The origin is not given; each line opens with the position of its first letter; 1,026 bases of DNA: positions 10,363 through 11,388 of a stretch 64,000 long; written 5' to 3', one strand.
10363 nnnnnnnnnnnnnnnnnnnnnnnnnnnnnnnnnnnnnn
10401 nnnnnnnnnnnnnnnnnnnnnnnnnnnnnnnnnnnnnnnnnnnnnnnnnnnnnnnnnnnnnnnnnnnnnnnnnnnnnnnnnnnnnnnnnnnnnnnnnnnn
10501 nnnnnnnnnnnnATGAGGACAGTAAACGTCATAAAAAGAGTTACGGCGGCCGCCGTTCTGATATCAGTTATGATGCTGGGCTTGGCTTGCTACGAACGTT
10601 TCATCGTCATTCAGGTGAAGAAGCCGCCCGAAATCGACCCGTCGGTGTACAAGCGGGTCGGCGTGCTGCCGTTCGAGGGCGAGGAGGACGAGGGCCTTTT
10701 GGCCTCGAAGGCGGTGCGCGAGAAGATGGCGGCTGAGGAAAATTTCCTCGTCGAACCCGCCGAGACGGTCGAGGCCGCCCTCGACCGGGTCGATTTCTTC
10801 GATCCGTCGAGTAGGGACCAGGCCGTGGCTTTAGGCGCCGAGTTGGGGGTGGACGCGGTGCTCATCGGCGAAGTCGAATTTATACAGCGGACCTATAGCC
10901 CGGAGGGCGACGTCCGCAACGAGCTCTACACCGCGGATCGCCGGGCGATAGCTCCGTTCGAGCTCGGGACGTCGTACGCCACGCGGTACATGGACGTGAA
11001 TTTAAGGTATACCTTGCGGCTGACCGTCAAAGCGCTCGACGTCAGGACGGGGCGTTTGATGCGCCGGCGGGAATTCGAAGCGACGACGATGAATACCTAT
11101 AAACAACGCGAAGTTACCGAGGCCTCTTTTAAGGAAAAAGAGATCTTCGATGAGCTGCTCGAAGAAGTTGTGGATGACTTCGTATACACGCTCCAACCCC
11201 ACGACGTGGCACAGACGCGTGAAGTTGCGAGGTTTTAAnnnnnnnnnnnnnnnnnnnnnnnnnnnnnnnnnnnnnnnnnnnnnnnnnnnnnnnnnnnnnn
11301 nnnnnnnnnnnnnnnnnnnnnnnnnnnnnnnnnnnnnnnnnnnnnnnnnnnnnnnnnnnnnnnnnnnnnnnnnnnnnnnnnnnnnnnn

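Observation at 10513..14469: The fusion gene is flanked by overlapping genes: an upstream lipoprotein (~20-nt overlap) and a downstream 2x[4Fe-4S] ferredoxin (TAATG overlap)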

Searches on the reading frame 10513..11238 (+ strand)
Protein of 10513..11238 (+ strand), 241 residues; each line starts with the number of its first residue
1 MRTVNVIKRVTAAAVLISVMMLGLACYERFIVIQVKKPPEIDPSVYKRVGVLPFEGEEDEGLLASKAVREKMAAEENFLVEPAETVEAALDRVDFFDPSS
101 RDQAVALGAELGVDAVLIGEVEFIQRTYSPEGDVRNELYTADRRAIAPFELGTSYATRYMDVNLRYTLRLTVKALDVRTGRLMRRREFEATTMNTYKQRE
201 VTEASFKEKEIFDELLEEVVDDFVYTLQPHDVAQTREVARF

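Call 6: search_protein_families(library=pfam, proteins=[window:10513-11238:+], max_evalue=0.01)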
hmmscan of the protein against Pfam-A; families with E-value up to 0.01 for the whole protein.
window:10513-11238:+ (241 aa): 1 family
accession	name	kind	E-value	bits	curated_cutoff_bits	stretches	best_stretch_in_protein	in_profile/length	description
PF18659.6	CelTOS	-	0.0012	19.7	27.2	0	11-47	68-103/122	Cell-traversal protein for ookinetes and sporozoites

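Call 7: search_protein_families(library=ncbifam, proteins=[window:10513-11238:+], max_evalue=0.01)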
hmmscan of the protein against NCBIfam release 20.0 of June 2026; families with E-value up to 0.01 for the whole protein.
window:10513-11238:+ (241 aa): 0 families

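Call 8: find_homologous_proteins(query=window:10513-11238:+)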
Query window:10513-11238:+ (241 aa): 40 proteins with E <= 0.001 among 2875 candidates.
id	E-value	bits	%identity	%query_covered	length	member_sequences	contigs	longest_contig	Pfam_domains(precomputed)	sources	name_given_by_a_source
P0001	1.6e-143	494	97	100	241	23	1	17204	-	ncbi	-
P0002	4.3e-137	473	92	100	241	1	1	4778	-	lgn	-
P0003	2.0e-136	471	91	100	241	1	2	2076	-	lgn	-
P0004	4.1e-136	470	92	98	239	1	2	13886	-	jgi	jgi:hypothetical protein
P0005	2.1e-127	441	85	100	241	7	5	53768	-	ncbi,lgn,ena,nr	ncbi:MAG TPA: hypothetical protein VMX79_09895 [bacterium]|nr:hypothetical protein [bacterium]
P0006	7.6e-123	426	84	100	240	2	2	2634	-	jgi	jgi:hypothetical protein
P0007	1.4e-121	422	83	100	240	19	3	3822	-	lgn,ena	-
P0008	3.6e-121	421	80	100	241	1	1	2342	-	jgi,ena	jgi:hypothetical protein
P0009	2.2e-119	415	80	100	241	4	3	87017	-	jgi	jgi:hypothetical protein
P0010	1.3e-118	413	80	100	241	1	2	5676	-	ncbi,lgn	-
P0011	1.4e-114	399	77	100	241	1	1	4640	-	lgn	-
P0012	2.7e-113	395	81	90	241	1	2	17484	-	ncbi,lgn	-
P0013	4.7e-113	394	76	100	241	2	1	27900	-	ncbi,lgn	-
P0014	1.1e-111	390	77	97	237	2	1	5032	-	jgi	jgi:hypothetical protein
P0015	5.3e-108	378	82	88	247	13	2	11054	-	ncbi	-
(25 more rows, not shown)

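Call 28: find_homologous_proteins(query=A3, max_evalue=0.001)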
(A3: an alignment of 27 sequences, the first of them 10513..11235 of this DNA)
Query A3 (27 sequences) (241 aa, profile of the alignment): 60 proteins with E <= 0.001 among 8000 candidates.
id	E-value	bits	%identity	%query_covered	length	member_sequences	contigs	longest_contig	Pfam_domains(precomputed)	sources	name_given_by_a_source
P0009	1.6e-88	314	80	100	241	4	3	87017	-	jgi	jgi:hypothetical protein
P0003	6.5e-88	312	91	100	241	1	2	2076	-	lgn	-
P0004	7.2e-88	312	92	98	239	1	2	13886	-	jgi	jgi:hypothetical protein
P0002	9.2e-88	312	92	100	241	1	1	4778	-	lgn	-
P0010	1.6e-86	308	80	100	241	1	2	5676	-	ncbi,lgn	-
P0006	4.3e-86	306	84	100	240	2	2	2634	-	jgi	jgi:hypothetical protein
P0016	1.1e-85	305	70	98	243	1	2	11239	-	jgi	-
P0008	4.3e-85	303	80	100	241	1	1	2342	-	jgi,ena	jgi:hypothetical protein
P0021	5.3e-85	303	73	92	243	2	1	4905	-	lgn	-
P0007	5.4e-85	303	83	100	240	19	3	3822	-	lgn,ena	-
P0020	7.0e-85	302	71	98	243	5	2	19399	-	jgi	jgi:hypothetical protein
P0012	9.9e-85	302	81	90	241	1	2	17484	-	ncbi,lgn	-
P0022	1.6e-84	301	68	98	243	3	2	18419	-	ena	-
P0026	1.6e-84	301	71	90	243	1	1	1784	-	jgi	jgi:hypothetical protein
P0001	1.7e-84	301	97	100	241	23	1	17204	-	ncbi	-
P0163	1.3e-33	135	24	59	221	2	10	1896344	-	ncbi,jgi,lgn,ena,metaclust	jgi:hypothetical protein|metaclust:\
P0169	5.5e-21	93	20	94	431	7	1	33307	PF19867.6,PF13414.13,PF00515.35,PF03783.21,PF13432.13,PF07719.24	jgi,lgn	-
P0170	4.4e-20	90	23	79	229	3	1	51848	-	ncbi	-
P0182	1.1e-8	53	29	48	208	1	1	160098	-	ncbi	-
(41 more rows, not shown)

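Call 39: predict_structure(alignment_id=A4)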
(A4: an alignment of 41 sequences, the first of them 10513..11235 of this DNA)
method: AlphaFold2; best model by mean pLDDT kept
length: 241 residues; sequences in the alignment: 41
mean_pLDDT: 80.0   pTM: 0.68
mean pLDDT of the five models: 80.0, 79.9, 77.8, 75.5, 75.1
residues with pLDDT >= 90: 94; 70-90: 84; 50-70: 56; < 50: 7
segments of 3 or more residues with pLDDT < 50: 139-141
pLDDT, mean of each block of 10 residues (from residue 1): 68 81 68 72 85 93 94 87 90 90 94 95 82 55 51 53 85 94 93 81 77 94 85 58 45
secondary structure, 60 per line:
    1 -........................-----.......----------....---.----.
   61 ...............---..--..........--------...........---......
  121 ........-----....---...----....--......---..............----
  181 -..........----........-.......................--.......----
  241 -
elements in order: H2-25 E31-37 E48-51 H60-75 H83-92 H101-111 E115-128 H134-137 H148-151 H154-159 E163-176 E182-191 H198-203 H205-227 E230-236

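Call 40: search_protein_representatives(alignment_id=A2)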
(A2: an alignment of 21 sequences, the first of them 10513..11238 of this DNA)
Query: 21 sequences, 238 profile positions. Proteins with E-value up to 0.001 (for the whole library): 150; up to 1e-10: 17; up to 1e-30: 5. The best 150 are listed.
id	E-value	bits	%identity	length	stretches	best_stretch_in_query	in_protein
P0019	1.1e-114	398.2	-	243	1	3-238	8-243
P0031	1.2e-107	375.1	-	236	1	9-238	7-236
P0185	3.0e-69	249.5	-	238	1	13-238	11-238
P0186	1.1e-35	139.5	-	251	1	10-235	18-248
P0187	2.7e-31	125.2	-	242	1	4-234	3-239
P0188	5.1e-30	121.0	-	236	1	12-237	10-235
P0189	1.3e-27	113.1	-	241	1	5-235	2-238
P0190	3.1e-26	108.7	-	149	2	17-103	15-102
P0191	6.8e-22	94.4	-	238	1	8-235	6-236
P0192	1.5e-16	76.9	-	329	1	11-235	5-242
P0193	7.1e-15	71.5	-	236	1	13-236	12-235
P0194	2.2e-14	69.8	-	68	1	7-59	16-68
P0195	3.3e-13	66.0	-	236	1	12-235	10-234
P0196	1.6e-12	63.7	-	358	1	12-231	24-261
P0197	6.2e-12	61.8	-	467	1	14-228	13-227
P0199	5.5e-11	58.7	-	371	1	11-235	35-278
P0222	1.5e-07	47.4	-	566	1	12-233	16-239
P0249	1.2e-05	41.3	-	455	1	13-233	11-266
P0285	8.4e-05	38.5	-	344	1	9-231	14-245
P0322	6.6e-04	35.6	-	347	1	12-233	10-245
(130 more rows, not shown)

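Call 43: search_protein_families(library=pfam, proteins=[P0199, P0285, P0322, P0249, P0222], max_evalue=0.01)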
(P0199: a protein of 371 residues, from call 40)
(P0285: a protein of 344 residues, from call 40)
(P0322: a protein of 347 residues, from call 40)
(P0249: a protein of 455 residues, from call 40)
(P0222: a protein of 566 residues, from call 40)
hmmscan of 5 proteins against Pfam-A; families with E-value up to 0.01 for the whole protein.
P0199 (371 aa): 17 families
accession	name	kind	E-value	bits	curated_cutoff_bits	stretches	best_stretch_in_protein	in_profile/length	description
PF03783.19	CsgG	-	4.5e-19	69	20.8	1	84-268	36-194/210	Curli production assembly/transport component CsgG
PF00515.34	TPR_1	-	1e-14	54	27.8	2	316-349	1-34/34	Tetratricopeptide repeat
PF07719.23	TPR_2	-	1e-14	53.8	27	2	316-349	1-34/34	Tetratricopeptide repeat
PF13414.12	TPR_11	-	6.2e-13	48.7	26.8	1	289-330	1-42/42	TPR repeat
PF14559.12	TPR_19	-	1.4e-09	38.6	25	1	292-351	1-60/68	Tetratricopeptide repeat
PF13432.12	TPR_16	-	1.4e-09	38.6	32.7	1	287-350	2-65/65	Tetratricopeptide repeat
PF13431.12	TPR_17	-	4.9e-09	36.2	24.4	1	305-337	2-34/34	Tetratricopeptide repeat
PF19867.5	DUF6340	-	4.1e-08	33.2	26.4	1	191-327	113-255/258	Family of unknown function (DUF6340)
PF13181.12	TPR_8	-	7.6e-08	32.4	25.7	1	317-348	2-33/34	Tetratricopeptide repeat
PF13428.12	TPR_14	-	3.1e-07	30.8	23.5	0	290-323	9-42/44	Tetratricopeptide repeat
PF13424.12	TPR_12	-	1.4e-06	28.8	30.1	1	296-346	17-75/77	Tetratricopeptide repeat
PF13036.11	LpoB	-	2e-05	25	22.3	1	89-162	51-124/147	Peptidoglycan-synthase activator LpoB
PF13371.12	TPR_9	-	4.2e-05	23.9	35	1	293-350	6-62/73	Tetratricopeptide repeat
PF13174.12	TPR_6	-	0.00014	22.7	26.3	0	322-347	6-31/33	Tetratricopeptide repeat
PF05643.16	GNA1162-like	-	0.0016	18.5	25.9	0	93-152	37-95/185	Putative lipoprotein GNA1162-like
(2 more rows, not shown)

P0285 (344 aa): 20 families
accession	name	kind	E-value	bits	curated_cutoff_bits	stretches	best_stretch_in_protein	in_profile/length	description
PF03783.19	CsgG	-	3.1e-15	56.5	20.8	1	62-211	33-160/210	Curli production assembly/transport component CsgG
PF00515.34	TPR_1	-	7.3e-14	51.4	27.8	1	288-319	2-33/34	Tetratricopeptide repeat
PF07719.23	TPR_2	-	7.7e-14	51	27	1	288-319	2-33/34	Tetratricopeptide repeat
PF13432.12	TPR_16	-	7.9e-12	45.8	32.7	1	259-320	3-64/65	Tetratricopeptide repeat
PF13414.12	TPR_11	-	4.8e-11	42.6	26.8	2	266-301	7-42/42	TPR repeat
PF13424.12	TPR_12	-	4.7e-09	36.8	30.1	1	258-317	8-75/77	Tetratricopeptide repeat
PF13428.12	TPR_14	-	5.4e-09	36.3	23.5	1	292-323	6-37/44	Tetratricopeptide repeat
PF13374.12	TPR_10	-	3.4e-08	33.7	27.5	1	288-316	3-31/42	Tetratricopeptide repeat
PF13181.12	TPR_8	-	4.5e-08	33.1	25.7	1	289-319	3-33/34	Tetratricopeptide repeat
PF19867.5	DUF6340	-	2e-06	27.7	26.4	1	200-283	153-237/258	Family of unknown function (DUF6340)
PF13176.12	TPR_7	-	5.4e-06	26.5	27.9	1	290-320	2-32/36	Tetratricopeptide repeat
PF14559.12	TPR_19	-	3e-05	24.7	25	1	265-321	3-59/68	Tetratricopeptide repeat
PF13431.12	TPR_17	-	4.4e-05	23.9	24.4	1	281-308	7-34/34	Tetratricopeptide repeat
PF07721.20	TPR_4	-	0.00018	22.3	27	0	288-311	2-25/26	Tetratricopeptide repeat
PF13174.12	TPR_6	-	0.00042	21.2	26.3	0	293-320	6-33/33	Tetratricopeptide repeat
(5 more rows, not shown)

P0322 (347 aa): 11 families
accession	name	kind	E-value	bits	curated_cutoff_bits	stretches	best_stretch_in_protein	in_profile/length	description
PF03783.19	CsgG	-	1.9e-15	57.2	20.8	1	53-187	31-154/210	Curli production assembly/transport component CsgG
PF13414.12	TPR_11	-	9.5e-13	48.1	26.8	2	261-299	4-42/42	TPR repeat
PF00515.34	TPR_1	-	2.7e-12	46.4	27.8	1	287-317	3-33/34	Tetratricopeptide repeat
PF07719.23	TPR_2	-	4.6e-12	45.5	27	1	286-317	2-33/34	Tetratricopeptide repeat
PF13431.12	TPR_17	-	4.3e-08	33.3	24.4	1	274-306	2-34/34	Tetratricopeptide repeat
PF13428.12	TPR_14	-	5.9e-08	33.1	23.5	1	289-328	5-44/44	Tetratricopeptide repeat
PF13432.12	TPR_16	-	8.1e-08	33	32.7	1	262-318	8-64/65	Tetratricopeptide repeat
PF13181.12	TPR_8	-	2.7e-06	27.5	25.7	1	287-317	3-33/34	Tetratricopeptide repeat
PF14559.12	TPR_19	-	5.8e-06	27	25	1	262-326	2-66/68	Tetratricopeptide repeat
PF19867.5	DUF6340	-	1.4e-05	24.9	26.4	1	230-296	186-255/258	Family of unknown function (DUF6340)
PF13424.12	TPR_12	-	0.00013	22.5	30.1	1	283-315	43-75/77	Tetratricopeptide repeat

P0249 (455 aa): 15 families
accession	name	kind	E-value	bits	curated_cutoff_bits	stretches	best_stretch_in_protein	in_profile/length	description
PF03783.19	CsgG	-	1.8e-14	54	20.8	2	58-128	36-105/210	Curli production assembly/transport component CsgG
PF13414.12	TPR_11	-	1.4e-12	47.5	26.8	2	282-317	4-39/42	TPR repeat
PF07719.23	TPR_2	-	1e-11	44.4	27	1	306-339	1-34/34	Tetratricopeptide repeat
PF00515.34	TPR_1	-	1.4e-10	41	27.8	1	306-339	1-34/34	Tetratricopeptide repeat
PF13431.12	TPR_17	-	1.2e-08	35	24.4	1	296-327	3-34/34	Tetratricopeptide repeat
PF13432.12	TPR_16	-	1.3e-08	35.6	32.7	1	282-339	7-64/65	Tetratricopeptide repeat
PF13428.12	TPR_14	-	3.4e-06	27.6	23.5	1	309-348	4-43/44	Tetratricopeptide repeat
PF14559.12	TPR_19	-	8e-06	26.5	25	1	282-347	1-66/68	Tetratricopeptide repeat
PF13424.12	TPR_12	-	3.4e-05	24.4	30.1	1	290-336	28-75/77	Tetratricopeptide repeat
PF16538.11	FlgT_C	-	5.7e-05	23.9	27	1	375-433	4-61/77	Flagellar assembly protein T, C-terminal domain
PF13181.12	TPR_8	-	6.5e-05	23.2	25.7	1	307-339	2-34/34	Tetratricopeptide repeat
PF19867.5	DUF6340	-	7e-05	22.6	26.4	1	234-318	169-256/258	Family of unknown function (DUF6340)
PF03704.23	BTAD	-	0.00041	21.2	22.1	1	263-334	53-124/146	Bacterial transcriptional activator domain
PF13176.12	TPR_7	-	0.00075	19.9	27.9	1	308-338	1-31/36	Tetratricopeptide repeat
PF17680.6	FlgO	-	0.00086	19.6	22.6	1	117-205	45-126/130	FlgO protein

P0222 (566 aa): 10 families
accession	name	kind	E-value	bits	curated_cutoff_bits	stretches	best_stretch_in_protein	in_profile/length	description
PF14559.12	TPR_19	-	1.5e-08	35.3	25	1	260-326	1-68/68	Tetratricopeptide repeat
PF13432.12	TPR_16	-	2.3e-08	34.8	32.7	1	256-314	3-61/65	Tetratricopeptide repeat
PF07719.23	TPR_2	-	5.2e-05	23.5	27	0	285-314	2-31/34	Tetratricopeptide repeat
PF13424.12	TPR_12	-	0.00011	22.7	30.1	1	267-316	27-77/77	Tetratricopeptide repeat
PF19867.5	DUF6340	-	0.00013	21.7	26.4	1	201-298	163-258/258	Family of unknown function (DUF6340)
PF13414.12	TPR_11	-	0.0002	21.4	26.8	1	257-298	1-42/42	TPR repeat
PF13428.12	TPR_14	-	0.00047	21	23.5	0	260-292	11-43/44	Tetratricopeptide repeat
PF03783.19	CsgG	-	0.0017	18.1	20.8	0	68-196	40-151/210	Curli production assembly/transport component CsgG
PF13431.12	TPR_17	-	0.0049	17.5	24.4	0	273-303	2-32/34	Tetratricopeptide repeat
PF13176.12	TPR_7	-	0.0085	16.6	27.9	0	286-315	1-30/36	Tetratricopeptide repeat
